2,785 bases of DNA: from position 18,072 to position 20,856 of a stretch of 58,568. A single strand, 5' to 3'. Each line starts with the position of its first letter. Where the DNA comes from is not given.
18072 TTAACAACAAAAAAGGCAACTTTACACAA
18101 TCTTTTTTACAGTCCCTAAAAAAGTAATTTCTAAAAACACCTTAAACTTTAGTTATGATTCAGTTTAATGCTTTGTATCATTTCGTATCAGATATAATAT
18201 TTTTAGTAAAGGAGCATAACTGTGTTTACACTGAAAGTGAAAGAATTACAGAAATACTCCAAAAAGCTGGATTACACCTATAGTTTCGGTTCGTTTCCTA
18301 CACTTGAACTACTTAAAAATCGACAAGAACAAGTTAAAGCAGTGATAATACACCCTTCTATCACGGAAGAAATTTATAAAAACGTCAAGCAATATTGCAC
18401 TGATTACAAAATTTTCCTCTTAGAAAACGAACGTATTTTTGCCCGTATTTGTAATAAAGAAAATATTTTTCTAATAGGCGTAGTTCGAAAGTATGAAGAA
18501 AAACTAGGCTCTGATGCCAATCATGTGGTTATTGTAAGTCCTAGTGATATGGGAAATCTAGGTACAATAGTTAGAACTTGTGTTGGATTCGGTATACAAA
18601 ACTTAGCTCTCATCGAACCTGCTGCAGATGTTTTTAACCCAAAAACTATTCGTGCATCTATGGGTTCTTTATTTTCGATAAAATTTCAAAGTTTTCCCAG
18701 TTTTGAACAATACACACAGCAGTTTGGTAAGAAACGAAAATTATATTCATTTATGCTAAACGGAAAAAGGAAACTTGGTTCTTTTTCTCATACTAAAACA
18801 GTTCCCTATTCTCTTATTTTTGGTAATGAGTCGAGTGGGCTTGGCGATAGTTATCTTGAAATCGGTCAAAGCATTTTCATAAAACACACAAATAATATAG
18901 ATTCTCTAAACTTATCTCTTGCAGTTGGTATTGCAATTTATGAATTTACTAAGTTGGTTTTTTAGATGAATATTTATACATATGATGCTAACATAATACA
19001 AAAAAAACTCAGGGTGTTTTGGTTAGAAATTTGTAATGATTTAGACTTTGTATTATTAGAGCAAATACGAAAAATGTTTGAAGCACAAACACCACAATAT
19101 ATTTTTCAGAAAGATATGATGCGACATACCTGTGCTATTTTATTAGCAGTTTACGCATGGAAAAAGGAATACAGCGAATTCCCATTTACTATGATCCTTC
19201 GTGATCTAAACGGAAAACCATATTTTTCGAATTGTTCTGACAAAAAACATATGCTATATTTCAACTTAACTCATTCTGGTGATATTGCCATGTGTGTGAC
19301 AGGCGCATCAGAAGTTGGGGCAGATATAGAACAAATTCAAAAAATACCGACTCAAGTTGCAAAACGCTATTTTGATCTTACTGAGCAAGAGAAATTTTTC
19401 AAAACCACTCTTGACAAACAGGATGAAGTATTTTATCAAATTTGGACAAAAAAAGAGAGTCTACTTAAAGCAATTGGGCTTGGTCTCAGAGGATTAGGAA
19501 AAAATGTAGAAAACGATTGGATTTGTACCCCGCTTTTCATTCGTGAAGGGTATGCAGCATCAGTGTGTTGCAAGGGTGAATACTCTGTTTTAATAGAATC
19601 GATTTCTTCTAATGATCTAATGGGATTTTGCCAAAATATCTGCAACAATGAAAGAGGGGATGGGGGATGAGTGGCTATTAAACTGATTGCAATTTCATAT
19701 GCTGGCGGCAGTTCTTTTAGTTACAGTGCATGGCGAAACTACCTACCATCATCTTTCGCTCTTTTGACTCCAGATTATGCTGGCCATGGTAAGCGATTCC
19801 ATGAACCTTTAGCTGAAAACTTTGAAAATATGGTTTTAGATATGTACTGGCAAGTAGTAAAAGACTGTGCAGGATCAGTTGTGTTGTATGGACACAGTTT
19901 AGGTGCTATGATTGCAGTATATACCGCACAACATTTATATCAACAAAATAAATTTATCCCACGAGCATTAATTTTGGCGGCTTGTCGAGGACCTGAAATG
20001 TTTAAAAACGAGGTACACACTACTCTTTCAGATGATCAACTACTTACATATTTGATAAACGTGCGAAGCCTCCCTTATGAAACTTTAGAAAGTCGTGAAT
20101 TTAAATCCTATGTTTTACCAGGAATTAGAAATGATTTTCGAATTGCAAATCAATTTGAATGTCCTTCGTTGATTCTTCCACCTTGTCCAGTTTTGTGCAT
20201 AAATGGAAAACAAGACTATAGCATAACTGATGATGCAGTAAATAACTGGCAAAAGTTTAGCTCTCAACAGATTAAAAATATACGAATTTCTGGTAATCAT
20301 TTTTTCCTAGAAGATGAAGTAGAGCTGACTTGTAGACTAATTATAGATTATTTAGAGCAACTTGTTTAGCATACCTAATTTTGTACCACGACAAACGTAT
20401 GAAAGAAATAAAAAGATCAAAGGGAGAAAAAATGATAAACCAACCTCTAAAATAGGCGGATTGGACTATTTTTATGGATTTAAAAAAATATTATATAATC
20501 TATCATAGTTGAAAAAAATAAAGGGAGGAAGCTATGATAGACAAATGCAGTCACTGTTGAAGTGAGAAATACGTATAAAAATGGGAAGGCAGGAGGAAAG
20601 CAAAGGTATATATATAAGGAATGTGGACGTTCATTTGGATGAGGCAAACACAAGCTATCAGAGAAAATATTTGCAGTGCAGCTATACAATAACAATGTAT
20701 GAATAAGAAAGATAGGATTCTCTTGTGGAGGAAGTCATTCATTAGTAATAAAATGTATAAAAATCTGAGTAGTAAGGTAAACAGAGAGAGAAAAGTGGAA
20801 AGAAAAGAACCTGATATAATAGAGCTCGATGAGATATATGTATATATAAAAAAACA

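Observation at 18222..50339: Intact-looking 32-kb trans-AT NRPS-PKS gene cluster of unfamiliar composition in an AT-rich anaerobe backbone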

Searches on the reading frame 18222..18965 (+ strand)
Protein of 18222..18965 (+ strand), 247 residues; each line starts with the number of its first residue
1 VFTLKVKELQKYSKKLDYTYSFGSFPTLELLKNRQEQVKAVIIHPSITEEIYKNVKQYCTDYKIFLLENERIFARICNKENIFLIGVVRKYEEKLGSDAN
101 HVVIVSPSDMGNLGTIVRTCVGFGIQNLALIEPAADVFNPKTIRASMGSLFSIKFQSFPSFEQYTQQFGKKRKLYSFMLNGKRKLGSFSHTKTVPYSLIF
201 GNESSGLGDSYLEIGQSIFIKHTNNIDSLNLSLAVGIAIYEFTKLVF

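Call 3: search_protein_families(library=pfam, proteins=[window:18222-18965:+])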
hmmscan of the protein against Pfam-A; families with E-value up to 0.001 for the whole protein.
window:18222-18965:+ (247 aa): 2 families
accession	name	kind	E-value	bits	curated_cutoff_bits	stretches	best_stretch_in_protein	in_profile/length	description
PF00588.24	SpoU_methylase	-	1.2e-27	97.2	29.7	1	101-240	3-142/142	SpoU rRNA Methylase family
PF01248.31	Ribosomal_L7Ae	-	0.00043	20.3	22.1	0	7-91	4-87/95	Ribosomal protein L7Ae/L30e/S12e/Gadd45 family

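Call 31: search_protein_families(library=ncbifam, proteins=[window:18222-18965:+], max_evalue=0.01)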
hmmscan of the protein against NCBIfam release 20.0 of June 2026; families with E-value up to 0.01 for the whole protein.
window:18222-18965:+ (247 aa): 11 families
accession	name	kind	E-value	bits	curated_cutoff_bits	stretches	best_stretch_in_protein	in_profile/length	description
TIGR00186.1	rRNA_methyl_3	equivalog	8.2e-17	61.5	160.15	1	99-243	93-237/240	23S rRNA (guanosine(2251)-2'-O)-methyltransferase RlmB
TIGR00185.1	tRNA_yibK_trmL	equivalog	9.3e-16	58.1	190.6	1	101-244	3-146/154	tRNA (uridine(34)/cytosine(34)/5-carboxymethylaminomethyluridine(34)-2'-O)-methyltransferase TrmL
NF000477.1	NshR_TsnR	equivalog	1.4e-11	44.3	425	1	102-242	118-260/266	NshR/TsnR family 23S rRNA methyltransferase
NF041077.1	tRNAmeth_TrmJ_Sulfolob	equivalog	9.7e-11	41.7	350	2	196-244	104-153/229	tRNA (cytidine-2'-O-)-methyltransferase TrmJ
TIGR00050.1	rRNA_methyl_1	subfamily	6.3e-10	39.3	167.15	2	101-148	6-51/233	TrmJ/YjtD family RNA methyltransferase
NF008117.0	PRK10864.1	equivalog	8e-10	38.4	267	1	108-242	205-338/344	tRNA/rRNA methyltransferase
NF011694.0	PRK15114.1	equivalog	5.6e-07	29.3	280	1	185-242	98-156/246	tRNA (cytosine(32)/uridine(32)-2'-O)-methyltransferase TrmJ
NF000035.1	nosihep_NshR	exception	6e-07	29.2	500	1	102-242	119-260/274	NshR family nosiheptide/thiostrepton resistance 23S rRNA methyltransferase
NF007683.0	PRK10358.1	equivalog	7.8e-07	29.1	282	1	101-242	3-144/157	tRNA (uridine(34)/cytosine(34)/5-carboxymethylaminomethyluridine(34)-2'-O)-methyltransferase TrmL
NF007752.0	PRK10433.1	equivalog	4.4e-05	23.1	212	1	101-245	4-158/228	tRNA/rRNA methyltransferase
NF008295.0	PRK11081.1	equivalog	6.3e-05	22.6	227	1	111-242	31-161/230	tRNA (guanosine(18)-2'-O)-methyltransferase TrmH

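Call 41: search_solved_structures(query=window:18222-18965:+, max_evalue=0.001)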
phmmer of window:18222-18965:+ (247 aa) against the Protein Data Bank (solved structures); distinct sequences matched with E-value up to 0.001: 34.
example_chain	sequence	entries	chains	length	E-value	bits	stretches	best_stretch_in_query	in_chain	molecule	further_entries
7qiu_A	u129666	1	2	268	1e-14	58.1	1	60-241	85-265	rRNA methylase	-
5kzk_A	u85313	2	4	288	3.3e-14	56.5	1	66-243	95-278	Probable RNA methyltransferase, TrmH family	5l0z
1x7o_A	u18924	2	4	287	9.1e-12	48.5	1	102-242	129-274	rRNA methyltransferase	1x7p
2i6d_A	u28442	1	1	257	1.4e-09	41.3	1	107-238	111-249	RNA methyltransferase, TrmH family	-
4pzk_A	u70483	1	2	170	2e-09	40.8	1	101-242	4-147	tRNA (cytidine(34)-2'-O)-methyltransferase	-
9h1k_A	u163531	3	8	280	9.5e-09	38.6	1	69-242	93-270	23S rRNA methyltransferase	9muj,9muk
5co4_B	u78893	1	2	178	1.2e-08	38.3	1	99-242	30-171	Putative tRNA (cytidine(34)-2'-O)-methyltransferase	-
8w9u_A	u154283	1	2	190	1.7e-08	37.8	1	92-242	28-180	Putative tRNA (cytidine(34)-2'-O)-methyltransferase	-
4x3l_A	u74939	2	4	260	1.9e-08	37.6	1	69-242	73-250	RNA 2'-O ribose methyltransferase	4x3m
7e3t_A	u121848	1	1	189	2.5e-08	37.2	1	101-242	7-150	Putative tRNA (cytidine(34)-2'-O)-methyltransferase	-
9j5p_B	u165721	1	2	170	4e-08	36.6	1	99-242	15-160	Putative tRNA (cytidine(34)-2'-O)-methyltransferase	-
3nk6_A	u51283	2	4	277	5.5e-08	36.1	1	101-242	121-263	23S rRNA methyltransferase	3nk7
1ipa_A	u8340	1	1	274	1.5e-07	34.7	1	94-242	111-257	RNA 2'-O-RIBOSE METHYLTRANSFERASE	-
3gyq_A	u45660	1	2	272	4.1e-07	33.3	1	102-241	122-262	rRNA (adenosine-2'-O-)-methyltransferase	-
6qh8_A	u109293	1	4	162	4.5e-07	33.1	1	97-242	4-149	tRNA (cytidine(34)-2'-O)-methyltransferase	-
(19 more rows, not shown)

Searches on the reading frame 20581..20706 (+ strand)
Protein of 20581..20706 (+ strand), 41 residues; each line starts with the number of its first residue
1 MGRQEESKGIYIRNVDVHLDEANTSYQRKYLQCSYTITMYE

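Call 71: search_protein_families(library=pfam, proteins=[window:20581-20706:+], max_evalue=0.05)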
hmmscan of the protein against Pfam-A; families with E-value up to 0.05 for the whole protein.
window:20581-20706:+ (41 aa): 0 families
